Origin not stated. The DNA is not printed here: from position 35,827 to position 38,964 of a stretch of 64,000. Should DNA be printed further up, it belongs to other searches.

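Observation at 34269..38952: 4.6-kb islet of secreted proteins inserted upstream of thiG and bracketed by a duplicated promoter-like 50-bp repeat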

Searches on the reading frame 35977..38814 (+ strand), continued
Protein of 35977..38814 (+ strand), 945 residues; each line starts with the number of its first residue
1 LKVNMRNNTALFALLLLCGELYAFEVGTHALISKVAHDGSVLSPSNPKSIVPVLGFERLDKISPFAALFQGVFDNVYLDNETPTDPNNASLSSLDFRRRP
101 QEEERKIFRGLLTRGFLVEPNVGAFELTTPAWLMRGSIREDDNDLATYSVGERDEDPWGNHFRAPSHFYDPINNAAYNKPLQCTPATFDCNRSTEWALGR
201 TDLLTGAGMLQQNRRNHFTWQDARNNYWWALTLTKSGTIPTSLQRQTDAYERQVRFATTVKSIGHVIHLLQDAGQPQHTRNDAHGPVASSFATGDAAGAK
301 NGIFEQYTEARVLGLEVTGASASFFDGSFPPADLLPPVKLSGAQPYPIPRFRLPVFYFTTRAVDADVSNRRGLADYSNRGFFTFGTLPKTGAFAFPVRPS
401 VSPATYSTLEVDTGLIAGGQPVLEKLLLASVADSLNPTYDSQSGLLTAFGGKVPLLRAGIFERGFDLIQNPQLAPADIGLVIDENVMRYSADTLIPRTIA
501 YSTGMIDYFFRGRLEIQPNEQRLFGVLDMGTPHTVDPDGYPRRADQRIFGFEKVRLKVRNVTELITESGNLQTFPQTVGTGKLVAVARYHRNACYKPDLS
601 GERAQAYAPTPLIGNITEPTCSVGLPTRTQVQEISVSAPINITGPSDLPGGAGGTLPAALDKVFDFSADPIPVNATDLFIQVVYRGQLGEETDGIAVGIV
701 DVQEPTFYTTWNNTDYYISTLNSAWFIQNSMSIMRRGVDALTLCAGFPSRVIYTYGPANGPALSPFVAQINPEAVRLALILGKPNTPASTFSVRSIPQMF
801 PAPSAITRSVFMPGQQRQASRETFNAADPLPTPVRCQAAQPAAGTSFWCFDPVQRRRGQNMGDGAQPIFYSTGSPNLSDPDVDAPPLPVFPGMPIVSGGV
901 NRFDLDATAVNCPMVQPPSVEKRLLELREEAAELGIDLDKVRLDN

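Call 90: search_dna_similar(query=window:35977-38814:+, collection=plasmids, mode=protein, max_rows=10)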
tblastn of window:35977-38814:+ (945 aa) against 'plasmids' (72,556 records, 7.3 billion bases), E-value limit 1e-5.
Records with a match: 1; places in all: 2; records where one place covers at least 80% of the query: 0.
Best place of each record, by identity: <60% 1.
By first word of the organism name: Pseudolysobacter 1.
By predicted mobility (MOB-suite, as given by PLSDB): non-mobilizable 1.
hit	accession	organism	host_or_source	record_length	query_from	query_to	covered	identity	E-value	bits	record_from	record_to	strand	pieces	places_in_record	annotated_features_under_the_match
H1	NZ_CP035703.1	Pseudolysobacter antarcticus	single cell,soil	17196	150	727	60%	33.8%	1e-26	256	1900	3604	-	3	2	hypothetical protein (x2)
